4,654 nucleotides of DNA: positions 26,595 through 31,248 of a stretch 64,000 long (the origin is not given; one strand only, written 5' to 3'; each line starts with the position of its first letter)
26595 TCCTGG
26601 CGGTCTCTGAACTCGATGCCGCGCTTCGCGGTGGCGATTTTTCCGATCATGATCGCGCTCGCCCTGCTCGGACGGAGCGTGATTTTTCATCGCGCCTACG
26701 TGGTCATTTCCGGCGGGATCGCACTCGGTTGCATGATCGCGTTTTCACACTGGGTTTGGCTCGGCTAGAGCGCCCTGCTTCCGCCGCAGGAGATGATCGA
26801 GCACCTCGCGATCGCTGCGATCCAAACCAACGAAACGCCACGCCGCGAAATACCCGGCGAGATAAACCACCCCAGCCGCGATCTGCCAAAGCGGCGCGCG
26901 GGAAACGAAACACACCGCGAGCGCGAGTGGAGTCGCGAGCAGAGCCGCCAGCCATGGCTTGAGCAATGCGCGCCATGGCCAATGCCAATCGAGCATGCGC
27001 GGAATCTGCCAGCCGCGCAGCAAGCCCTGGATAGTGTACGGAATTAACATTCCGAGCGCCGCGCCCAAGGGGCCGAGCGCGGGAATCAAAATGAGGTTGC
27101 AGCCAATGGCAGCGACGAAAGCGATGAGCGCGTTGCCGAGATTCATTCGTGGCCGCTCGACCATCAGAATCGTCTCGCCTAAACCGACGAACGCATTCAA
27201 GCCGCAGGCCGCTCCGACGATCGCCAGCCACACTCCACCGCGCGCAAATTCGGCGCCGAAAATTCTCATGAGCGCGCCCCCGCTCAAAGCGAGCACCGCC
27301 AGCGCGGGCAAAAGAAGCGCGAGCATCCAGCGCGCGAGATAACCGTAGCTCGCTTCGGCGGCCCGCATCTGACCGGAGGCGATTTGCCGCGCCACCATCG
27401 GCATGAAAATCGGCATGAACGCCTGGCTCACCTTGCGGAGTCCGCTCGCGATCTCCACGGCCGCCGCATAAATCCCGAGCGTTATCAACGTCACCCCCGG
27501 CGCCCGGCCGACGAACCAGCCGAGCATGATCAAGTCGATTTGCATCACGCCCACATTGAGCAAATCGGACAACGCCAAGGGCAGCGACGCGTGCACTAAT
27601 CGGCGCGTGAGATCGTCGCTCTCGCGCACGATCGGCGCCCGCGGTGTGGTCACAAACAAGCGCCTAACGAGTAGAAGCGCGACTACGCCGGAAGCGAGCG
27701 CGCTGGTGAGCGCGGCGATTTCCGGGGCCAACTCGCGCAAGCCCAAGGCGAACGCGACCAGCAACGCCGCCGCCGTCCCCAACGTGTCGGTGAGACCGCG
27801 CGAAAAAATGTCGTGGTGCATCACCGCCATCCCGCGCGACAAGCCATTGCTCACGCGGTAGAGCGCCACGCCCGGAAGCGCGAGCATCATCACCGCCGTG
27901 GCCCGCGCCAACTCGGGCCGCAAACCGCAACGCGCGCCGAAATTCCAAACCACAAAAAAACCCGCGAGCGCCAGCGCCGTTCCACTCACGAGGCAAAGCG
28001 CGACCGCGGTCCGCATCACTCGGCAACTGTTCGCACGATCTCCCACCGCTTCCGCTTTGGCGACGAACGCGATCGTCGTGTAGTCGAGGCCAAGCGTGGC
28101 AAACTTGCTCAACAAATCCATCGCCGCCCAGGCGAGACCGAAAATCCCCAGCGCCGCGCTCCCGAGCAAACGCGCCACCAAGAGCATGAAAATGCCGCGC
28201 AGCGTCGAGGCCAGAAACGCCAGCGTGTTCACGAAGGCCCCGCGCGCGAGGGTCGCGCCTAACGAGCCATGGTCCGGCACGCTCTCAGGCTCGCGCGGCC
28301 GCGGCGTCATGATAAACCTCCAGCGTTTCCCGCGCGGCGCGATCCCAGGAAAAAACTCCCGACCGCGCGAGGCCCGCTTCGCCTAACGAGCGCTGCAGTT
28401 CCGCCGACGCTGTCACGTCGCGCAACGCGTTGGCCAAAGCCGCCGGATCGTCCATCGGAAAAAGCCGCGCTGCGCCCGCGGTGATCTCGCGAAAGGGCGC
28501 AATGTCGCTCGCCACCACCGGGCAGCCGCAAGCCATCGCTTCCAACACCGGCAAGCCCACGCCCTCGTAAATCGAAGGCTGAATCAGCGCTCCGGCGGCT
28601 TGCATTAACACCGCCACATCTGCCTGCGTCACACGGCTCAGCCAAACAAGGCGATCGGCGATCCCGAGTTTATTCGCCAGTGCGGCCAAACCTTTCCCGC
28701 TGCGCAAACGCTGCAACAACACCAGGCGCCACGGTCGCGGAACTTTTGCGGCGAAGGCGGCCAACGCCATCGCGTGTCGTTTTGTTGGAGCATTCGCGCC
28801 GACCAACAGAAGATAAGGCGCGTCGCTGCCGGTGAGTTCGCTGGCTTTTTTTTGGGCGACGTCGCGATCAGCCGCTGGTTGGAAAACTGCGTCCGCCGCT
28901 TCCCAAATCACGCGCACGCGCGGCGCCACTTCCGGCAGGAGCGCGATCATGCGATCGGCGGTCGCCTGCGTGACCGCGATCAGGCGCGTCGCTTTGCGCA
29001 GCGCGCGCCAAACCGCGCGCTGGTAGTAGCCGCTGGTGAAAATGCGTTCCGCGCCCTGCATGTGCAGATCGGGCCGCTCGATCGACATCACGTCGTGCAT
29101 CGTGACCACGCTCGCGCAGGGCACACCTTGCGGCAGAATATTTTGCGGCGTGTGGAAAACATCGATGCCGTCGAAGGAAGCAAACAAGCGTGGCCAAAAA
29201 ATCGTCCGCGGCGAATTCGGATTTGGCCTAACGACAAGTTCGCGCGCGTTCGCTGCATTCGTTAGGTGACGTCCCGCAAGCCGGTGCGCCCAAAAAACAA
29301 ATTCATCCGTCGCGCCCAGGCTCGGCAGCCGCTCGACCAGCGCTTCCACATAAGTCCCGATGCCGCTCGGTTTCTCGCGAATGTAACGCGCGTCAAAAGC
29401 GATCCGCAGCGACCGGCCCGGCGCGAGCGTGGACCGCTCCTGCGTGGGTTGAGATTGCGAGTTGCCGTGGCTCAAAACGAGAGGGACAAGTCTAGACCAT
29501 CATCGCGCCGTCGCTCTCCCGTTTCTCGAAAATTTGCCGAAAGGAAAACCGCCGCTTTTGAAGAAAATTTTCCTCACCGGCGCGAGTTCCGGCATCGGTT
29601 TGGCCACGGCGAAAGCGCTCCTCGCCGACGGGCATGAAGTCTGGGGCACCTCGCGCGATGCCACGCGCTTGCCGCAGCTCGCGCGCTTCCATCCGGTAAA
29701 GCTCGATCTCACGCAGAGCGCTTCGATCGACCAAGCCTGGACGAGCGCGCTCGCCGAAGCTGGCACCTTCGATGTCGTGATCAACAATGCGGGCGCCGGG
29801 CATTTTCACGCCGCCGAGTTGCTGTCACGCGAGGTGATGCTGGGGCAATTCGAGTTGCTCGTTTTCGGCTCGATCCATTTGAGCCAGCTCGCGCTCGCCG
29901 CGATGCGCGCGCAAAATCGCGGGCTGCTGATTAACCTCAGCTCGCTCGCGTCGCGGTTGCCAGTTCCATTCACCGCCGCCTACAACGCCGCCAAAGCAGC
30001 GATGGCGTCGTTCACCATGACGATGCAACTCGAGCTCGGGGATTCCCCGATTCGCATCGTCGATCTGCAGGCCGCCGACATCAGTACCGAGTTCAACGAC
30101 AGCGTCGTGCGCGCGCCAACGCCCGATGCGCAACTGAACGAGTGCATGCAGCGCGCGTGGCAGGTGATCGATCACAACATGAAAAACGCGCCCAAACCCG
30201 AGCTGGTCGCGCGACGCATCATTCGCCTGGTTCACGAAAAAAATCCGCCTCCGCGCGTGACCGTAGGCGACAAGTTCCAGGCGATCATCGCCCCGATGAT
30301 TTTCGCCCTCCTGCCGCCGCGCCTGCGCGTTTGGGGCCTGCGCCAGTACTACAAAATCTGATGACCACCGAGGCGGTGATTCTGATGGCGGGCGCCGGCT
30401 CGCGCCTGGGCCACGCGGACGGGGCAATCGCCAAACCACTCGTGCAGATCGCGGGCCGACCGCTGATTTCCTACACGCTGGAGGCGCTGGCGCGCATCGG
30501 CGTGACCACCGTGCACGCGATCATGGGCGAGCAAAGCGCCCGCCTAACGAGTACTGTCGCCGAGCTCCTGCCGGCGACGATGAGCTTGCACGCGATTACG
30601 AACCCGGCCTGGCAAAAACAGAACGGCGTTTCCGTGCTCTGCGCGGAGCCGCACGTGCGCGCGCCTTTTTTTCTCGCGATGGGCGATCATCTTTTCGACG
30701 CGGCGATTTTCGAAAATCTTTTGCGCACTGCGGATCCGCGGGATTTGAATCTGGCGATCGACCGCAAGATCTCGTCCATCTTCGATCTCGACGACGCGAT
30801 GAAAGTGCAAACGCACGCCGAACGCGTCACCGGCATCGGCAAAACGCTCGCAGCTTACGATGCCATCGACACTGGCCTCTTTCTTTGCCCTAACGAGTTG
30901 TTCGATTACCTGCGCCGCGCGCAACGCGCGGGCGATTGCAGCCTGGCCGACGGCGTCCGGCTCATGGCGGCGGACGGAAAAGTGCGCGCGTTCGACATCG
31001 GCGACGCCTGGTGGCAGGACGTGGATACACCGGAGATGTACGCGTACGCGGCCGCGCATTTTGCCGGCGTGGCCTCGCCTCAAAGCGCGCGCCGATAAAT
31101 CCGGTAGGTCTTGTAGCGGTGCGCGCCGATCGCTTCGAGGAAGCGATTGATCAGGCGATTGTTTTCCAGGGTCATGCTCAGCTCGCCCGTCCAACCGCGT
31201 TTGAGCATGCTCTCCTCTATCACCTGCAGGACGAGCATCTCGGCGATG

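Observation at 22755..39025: A ~16-kb cluster combining CDP-alcohol transferases, cytidylyltransferase-like enzymes, glycosyltransferases, a flippase and a sphingoid-base synthase-like enzyme: candidate pathway for an unusual polar (glyco)lipid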

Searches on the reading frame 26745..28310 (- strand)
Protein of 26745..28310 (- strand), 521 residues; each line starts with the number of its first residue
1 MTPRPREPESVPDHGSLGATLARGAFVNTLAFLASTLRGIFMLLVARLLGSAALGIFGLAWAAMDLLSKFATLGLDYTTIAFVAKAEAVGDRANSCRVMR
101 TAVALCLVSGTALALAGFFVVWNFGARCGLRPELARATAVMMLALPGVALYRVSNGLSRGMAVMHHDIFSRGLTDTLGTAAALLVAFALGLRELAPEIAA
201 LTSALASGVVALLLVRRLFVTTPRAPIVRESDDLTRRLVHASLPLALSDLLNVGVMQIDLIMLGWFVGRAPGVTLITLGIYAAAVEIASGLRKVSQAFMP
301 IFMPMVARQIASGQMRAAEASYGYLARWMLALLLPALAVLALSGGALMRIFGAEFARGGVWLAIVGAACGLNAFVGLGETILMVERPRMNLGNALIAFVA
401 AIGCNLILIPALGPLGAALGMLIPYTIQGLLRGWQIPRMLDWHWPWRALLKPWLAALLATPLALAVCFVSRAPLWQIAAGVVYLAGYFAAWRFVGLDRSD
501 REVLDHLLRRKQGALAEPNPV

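Call 4: search_protein_families(library=pfam, proteins=[window:26745-28310:-], max_evalue=0.01)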
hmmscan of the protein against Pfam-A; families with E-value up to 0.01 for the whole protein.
window:26745-28310:- (521 aa): 2 families
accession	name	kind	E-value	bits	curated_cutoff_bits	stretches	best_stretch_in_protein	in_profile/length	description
PF01943.22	Polysacc_synt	-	4.6e-18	66.1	28.2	1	21-289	1-252/274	Polysaccharide biosynthesis protein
PF13440.11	Polysacc_synt_3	-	1.7e-07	31.2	23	1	44-350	1-282/293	Polysaccharide biosynthesis protein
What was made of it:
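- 26745..28310 (-): MOP-family flippase. Pfam Polysacc_synt at 66.1 bits (call 4).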

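Call 6: search_protein_families(library=ncbifam, proteins=[window:26745-28310:-], max_evalue=0.001)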
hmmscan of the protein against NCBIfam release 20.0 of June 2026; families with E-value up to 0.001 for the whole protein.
window:26745-28310:- (521 aa): 1 family
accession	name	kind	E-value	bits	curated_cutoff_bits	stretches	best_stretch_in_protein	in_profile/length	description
TIGR02900.1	spore_V_B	equivalog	1.1e-12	47.5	372.3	1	23-437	3-432/488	stage V sporulation protein B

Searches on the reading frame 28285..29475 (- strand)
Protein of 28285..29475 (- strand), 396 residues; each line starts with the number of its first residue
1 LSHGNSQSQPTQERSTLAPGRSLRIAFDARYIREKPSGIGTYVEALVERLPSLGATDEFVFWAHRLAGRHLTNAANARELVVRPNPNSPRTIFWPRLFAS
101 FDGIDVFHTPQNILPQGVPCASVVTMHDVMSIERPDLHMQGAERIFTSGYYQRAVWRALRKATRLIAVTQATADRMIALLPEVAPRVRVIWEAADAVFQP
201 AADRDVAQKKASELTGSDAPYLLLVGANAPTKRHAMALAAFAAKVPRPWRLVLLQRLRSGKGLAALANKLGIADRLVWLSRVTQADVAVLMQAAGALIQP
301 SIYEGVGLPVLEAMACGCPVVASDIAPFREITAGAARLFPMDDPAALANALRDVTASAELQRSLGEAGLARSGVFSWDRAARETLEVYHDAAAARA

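Call 4: search_protein_families(library=pfam, proteins=[window:28285-29475:-], max_evalue=0.01)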
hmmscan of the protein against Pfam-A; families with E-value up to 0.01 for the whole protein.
window:28285-29475:- (396 aa): 6 families
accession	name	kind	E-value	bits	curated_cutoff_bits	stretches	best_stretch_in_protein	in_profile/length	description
PF00534.26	Glycos_transf_1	-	9.6e-25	87.5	26.4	1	209-368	5-169/172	Glycosyl transferases group 1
PF13692.12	Glyco_trans_1_4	-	8.9e-22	78.3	27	1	220-354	2-139/142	Glycosyl transferases group 1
PF13439.12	Glyco_transf_4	-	1.6e-10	41.7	28.5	1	37-191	2-163/170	Glycosyltransferase Family 4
PF13524.12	Glyco_trans_1_2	-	7.7e-07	29.6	25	1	277-371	30-128/144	Glycosyl transferase-like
PF13579.12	Glyco_trans_4_4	-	1.7e-06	28.9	29.7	1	37-190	1-155/158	Glycosyl transferase 4-like domain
PF20706.3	GT4-conflict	-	0.00026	20.5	26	1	157-324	142-312/385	Family 4 Glycosyltransferase in conflict systems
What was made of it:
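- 28285..29475 (-): GT4 glycosyltransferase, a variable decoration gene. Pfam Glycos_transf_1 at 87.5 bits (call 4).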

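Call 6: search_protein_families(library=ncbifam, proteins=[window:28285-29475:-], max_evalue=0.001)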
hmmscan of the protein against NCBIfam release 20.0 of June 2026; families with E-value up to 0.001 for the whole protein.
window:28285-29475:- (396 aa): 20 families
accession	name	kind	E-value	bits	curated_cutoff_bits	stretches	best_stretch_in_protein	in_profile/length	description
TIGR02149.1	glgA_Coryne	subfamily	1.3e-24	87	302.4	1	152-390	132-389/391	glycogen synthase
TIGR04047.1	MSMEG_0565_glyc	hypoth_equivalog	1.2e-23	83.9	259.85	1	146-389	123-372/373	MSMEG_0565 family glycosyltransferase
TIGR03449.1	mycothiol_MshA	equivalog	6.8e-21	74.6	462.5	1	159-392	162-404/406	D-inositol-3-phosphate glycosyltransferase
TIGR03088.1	stp2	hypoth_equivalog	8.5e-18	64.5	409.05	1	215-389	190-371/374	TIGR03088 family PEP-CTERM/XrtA system glycosyltransferase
NF041876.1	EPS_EpsE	equivalog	2.4e-14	53.4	400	1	262-371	264-375/389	exopolysaccharide biosynthesis GT4 family glycosyltransferase EpsE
NF053787.1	GlcN_PG_synth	equivalog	6.2e-13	48.3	480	1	197-390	177-358/361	N-acetylglucosaminyl phosphatidylglycerol synthase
NF038229.1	Glyco4_Geo_Pelo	equivalog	1.2e-12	47.5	400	1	154-390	102-335/338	GPMC system family 4 glycosyltransferase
NF038298.1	EPS_HpsO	equivalog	1e-11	44.3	575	1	225-389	207-385/388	hormogonium polysaccharide biosynthesis glycosyltransferase HpsO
NF041010.1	glycosy_Agl16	equivalog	1.2e-11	44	575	1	159-390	131-350/352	glycosylation protein Agl16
TIGR03999.1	thiol_BshA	equivalog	4.1e-10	39.1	273.7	1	152-390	135-372/375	N-acetyl-alpha-D-glucosaminyl L-malate synthase BshA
TIGR04348.1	TIGR04348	equivalog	5.5e-10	38.8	300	1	157-384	91-304/310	selenoneine biosynthesis selenosugar synthase SenB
NF038295.1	EPS_HpsP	equivalog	1.8e-09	37.1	550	1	286-390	280-386/388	hormogonium polysaccharide biosynthesis glycosyltransferase HpsP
NF050063.1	ProtGlycPglJ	equivalog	4.5e-09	36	500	1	196-385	171-360/363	N-acetylgalactosamine-N,N'-diacetylbacillosaminyl-diphospho-undecaprenol 4-alpha-N-acetylgalactosaminyltransferase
TIGR04063.1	stp3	hypoth_equivalog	1.6e-08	33.9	442.05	1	219-389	213-393/397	TIGR04063 family PEP-CTERM/XrtA system glycosyltransferase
TIGR02472.1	sucr_P_syn_N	equivalog_domain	4.1e-07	29.2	576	1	292-385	339-435/439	sucrose-phosphate synthase, putative, glycosyltransferase domain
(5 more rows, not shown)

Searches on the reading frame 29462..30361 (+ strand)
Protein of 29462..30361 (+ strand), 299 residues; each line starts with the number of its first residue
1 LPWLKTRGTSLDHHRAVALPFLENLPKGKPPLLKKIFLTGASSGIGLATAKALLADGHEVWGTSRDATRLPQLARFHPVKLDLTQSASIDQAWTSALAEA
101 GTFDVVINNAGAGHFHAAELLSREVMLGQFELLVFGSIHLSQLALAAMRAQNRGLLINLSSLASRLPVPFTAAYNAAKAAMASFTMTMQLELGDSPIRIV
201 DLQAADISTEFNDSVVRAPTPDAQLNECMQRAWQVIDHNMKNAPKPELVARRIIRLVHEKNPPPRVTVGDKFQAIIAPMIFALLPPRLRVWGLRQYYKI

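Call 4: search_protein_families(library=pfam, proteins=[window:29462-30361:+], max_evalue=0.01)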
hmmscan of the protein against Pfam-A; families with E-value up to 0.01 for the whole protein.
window:29462-30361:+ (299 aa): 5 families
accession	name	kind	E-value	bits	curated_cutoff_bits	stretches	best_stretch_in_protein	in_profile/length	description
PF00106.31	adh_short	-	5e-37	127.7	26.6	1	34-215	1-190/195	short chain dehydrogenase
PF13561.12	adh_short_C2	-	3.2e-24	86.2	27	1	40-219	1-188/236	Enoyl-(Acyl carrier protein) reductase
PF01370.27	Epimerase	-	1.4e-07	31.6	20.9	1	36-121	1-83/240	NAD dependent epimerase/dehydratase family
PF13460.12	NAD_binding_10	-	1.3e-06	28.8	27.2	1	40-169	1-108/184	NAD(P)H-binding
PF08659.16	KR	-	8.2e-06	26.3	22.6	1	37-186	4-161/180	KR domain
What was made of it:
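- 29462..30361 (+): Classical SDR, the candidate 3-keto long-chain-base (or 3-keto-ceramide) reductase. adh_short at 127.7 bits (call 4).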

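Call 6: search_protein_families(library=ncbifam, proteins=[window:29462-30361:+], max_evalue=0.001)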
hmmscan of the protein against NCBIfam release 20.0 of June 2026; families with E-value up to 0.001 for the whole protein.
window:29462-30361:+ (299 aa): 206 families (the best 25 are shown)
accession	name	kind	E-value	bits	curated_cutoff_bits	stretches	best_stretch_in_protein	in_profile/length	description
NF004823.0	PRK06179.1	subfamily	2.1e-48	165.1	310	1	36-273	8-245/271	oxidoreductase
NF049977.1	KDhSphingRedKdsR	equivalog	8e-48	163.1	400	1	36-297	6-267/267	3-ketodihydrosphingosine reductase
NF004826.0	PRK06182.1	subfamily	2.8e-44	151.5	305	1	34-277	5-255/274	oxidoreductase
NF006114.0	PRK08263.1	subfamily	8.2e-44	149.9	290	1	36-277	6-251/280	short chain dehydrogenase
NF004824.0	PRK06180.1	subfamily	2.3e-41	141.8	298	1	34-275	5-253/279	oxidoreductase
NF004284.0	PRK05693.1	equivalog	1.4e-36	126.5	326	1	35-296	3-267/274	SDR family oxidoreductase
NF005065.0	PRK06482.1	equivalog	2e-32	112.7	291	1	34-275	3-250/276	SDR family oxidoreductase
NF005372.1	PRK06914.1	subfamily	1.3e-31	109.8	320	1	37-274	6-256/279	SDR family oxidoreductase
NF004649.0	PRK05993.1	equivalog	2.5e-30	105.7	387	1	34-229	5-203/277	SDR family oxidoreductase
NF005878.0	PRK07825.1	subfamily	6.3e-30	104.5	287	1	34-215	10-195/278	short chain dehydrogenase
NF005594.0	PRK07326.1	equivalog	1e-29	103.8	271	1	34-215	7-194/237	SDR family oxidoreductase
NF005495.0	PRK07109.1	subfamily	1.9e-29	103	264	1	35-215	10-200/334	SDR family oxidoreductase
NF005559.1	PRK07231.1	subfamily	2.8e-29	102.3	215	1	35-222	6-201/249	glucose 1-dehydrogenase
NF005893.0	PRK07856.1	equivalog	1.7e-28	99.6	255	1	35-213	11-188/255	SDR family oxidoreductase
NF006074.0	PRK08220.1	equivalog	5.5e-28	98.2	312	1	34-202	9-175/251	2,3-dihydro-2,3-dihydroxybenzoate dehydrogenase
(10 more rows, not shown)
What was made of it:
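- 29462..30361 (+): NCBIfam NF049977 (3-ketodihydrosphingosine reductase KdsR) scores 163 bits and is the second-best hit, below its 400 cutoff (call 6).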

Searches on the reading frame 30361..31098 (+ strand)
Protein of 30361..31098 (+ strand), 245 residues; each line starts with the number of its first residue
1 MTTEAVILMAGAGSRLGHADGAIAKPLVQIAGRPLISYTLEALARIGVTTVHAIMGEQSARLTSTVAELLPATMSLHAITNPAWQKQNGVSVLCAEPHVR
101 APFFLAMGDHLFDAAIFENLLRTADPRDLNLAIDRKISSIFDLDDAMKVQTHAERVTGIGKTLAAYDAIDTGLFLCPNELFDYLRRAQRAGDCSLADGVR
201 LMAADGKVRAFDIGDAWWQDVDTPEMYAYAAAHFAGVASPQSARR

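Call 4: search_protein_families(library=pfam, proteins=[window:30361-31098:+], max_evalue=0.01)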
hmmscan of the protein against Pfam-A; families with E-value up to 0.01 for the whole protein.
window:30361-31098:+ (245 aa): 2 families
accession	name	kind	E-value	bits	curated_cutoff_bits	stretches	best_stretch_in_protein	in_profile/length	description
PF12804.13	NTP_transf_3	-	3.6e-13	50.4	27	1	5-128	1-115/160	MobA-like NTP transferase domain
PF00483.29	NTP_transferase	-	1e-09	38.8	21.2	1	5-231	2-239/245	Nucleotidyl transferase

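Call 6: search_protein_families(library=ncbifam, proteins=[window:30361-31098:+], max_evalue=0.001)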
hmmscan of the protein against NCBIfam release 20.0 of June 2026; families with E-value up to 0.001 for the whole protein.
window:30361-31098:+ (245 aa): 26 families (the best 25 are shown)
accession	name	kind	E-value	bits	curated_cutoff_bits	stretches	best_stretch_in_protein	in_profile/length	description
NF041135.1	IPPtranDIPPsyn_Thcocales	equivalog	3e-34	118.7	580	1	4-227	2-210/419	bifunctional L-myo-inositol-1-phosphate cytidylyltransferase/CDP-L-myo-inositol myo-inositolphosphotransferase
TIGR03992.1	Arch_glmU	subfamily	5e-18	65.2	292.1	1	4-224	2-217/393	bifunctional sugar-1-phosphate nucleotidylyltransferase/acetyltransferase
NF041313.1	UDPGP_AglF_Halo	equivalog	3.3e-16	59.4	400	1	4-226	2-226/234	UTP--glucose-1-phosphate uridylyltransferase AglF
TIGR01208.1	rmlA_long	equivalog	3.3e-11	42.7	320.25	1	5-225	2-225/353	glucose-1-phosphate thymidylyltransferase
NF045761.1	NAMPUrTaseMurU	equivalog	1.8e-09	37.8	250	1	5-58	3-59/226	N-acetylmuramate alpha-1-phosphate uridylyltransferase MurU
NF041173.1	Sug_nt_acttase_Thmprot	equivalog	2.2e-09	36.8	600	1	4-224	2-217/405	bifunctional sugar-1-phosphate nucleotidylyltransferase/acetyltransferase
NF045665.1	NTPtran_DVU1551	equivalog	5.1e-07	29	315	1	4-92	2-80/359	DVU_1551 family NTP transferase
TIGR01099.1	galU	equivalog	8.1e-07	28.9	326.8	1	4-58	3-57/261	UTP--glucose-1-phosphate uridylyltransferase GalU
TIGR03310.1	matur_MocA_YgfJ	equivalog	9.9e-07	28.9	186.45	1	5-123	2-114/188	molybdenum cofactor cytidylyltransferase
NF045782.1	NicBOxredNboR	equivalog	2.3e-06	27.4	260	1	2-96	8-93/206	nicotine blue oxidoreductase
TIGR01173.1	glmU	equivalog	3.3e-06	26.2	366.85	1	4-70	2-65/452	bifunctional UDP-N-acetylglucosamine diphosphorylase/glucosamine-1-phosphate N-acetyltransferase GlmU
NF010933.0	PRK14353.1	equivalog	4.9e-06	25.4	505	1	2-72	5-72/453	bifunctional UDP-N-acetylglucosamine diphosphorylase/glucosamine-1-phosphate N-acetyltransferase GlmU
NF010935.0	PRK14355.1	equivalog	7e-06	24.9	718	1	4-76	5-74/459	bifunctional UDP-N-acetylglucosamine diphosphorylase/glucosamine-1-phosphate N-acetyltransferase GlmU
NF010932.0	PRK14352.1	equivalog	9.9e-06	24.5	611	1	3-77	7-74/488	bifunctional UDP-N-acetylglucosamine diphosphorylase/glucosamine-1-phosphate N-acetyltransferase GlmU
TIGR00454.1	TIGR00454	hypoth_equivalog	2e-05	24.6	174.7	1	5-57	3-51/183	TIGR00454 family protein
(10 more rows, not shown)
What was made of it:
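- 30361..31098 (+): NTP1: an IPCT-like cytidylyltransferase, the candidate CDP-inositol synthase. The IPCT half of NF041135 scores 118.7 bits, against 65 bits for the next family (call 6).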

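Call 25: search_solved_structures(query=window:30361-31098:+, max_evalue=0.0001)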
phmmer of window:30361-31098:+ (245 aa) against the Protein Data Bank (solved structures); distinct sequences matched with E-value up to 0.0001: 10.
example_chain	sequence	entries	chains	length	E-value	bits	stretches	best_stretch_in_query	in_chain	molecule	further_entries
4jd0_A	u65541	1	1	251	1.1e-19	74.3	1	3-225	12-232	Nucleotidyl transferase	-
2xme_A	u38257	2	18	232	3.1e-19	72.8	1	4-226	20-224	CTP-INOSITOL-1-PHOSPHATE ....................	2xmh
4mnd_A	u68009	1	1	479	1.4e-18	70.7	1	4-228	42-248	CTP L-myo-inositol-1-phosphate cytidylyltransferase/CDP-L-myo-inositol myo-inositolphospho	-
2ggo_A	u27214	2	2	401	8.4e-08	35.4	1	4-224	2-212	401aa long hypothetical glucose-1-phosphate thymidylyltransferase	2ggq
5z09_A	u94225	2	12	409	1e-07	35.1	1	4-224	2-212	Dual sugar-1-phosphate nucleotidylyltransferase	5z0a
4y7t_A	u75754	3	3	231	3.2e-07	33.5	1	4-59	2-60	Nucleotidyl transferase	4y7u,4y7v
7whr_B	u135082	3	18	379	1.7e-06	31.1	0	4-52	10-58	Nucleotidyl transferase family protein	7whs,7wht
9o90_A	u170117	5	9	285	2.6e-06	30.5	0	4-205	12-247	UTP--glucose-1-phosphate uridylyltransferase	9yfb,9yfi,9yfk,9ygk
5ids_A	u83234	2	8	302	3.5e-06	30.1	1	4-133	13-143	Glucose-1-phosphate thymidylyltransferase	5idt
5vct_A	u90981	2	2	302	7.6e-05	25.7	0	4-58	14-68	UTP--glucose-1-phosphate uridylyltransferase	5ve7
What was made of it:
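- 30361..31098 (+): The best PDB hits are IPCT 2xme, 4mnd and 4jd0 at 71-74 bits, against 35 bits for the next (call 25).
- On CTP:inositol-1-phosphate cytidylyltransferase (IPCT): PDB IPCT entries score 71-74 bits, against 35 for the next (call 25).
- Closest known: Archaeal and thermophile IPCT/DIPPS. Same: NTP1 is closest to IPCT (calls 6, 25).
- NTP1 is specifically IPCT-like (calls 6, 25).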
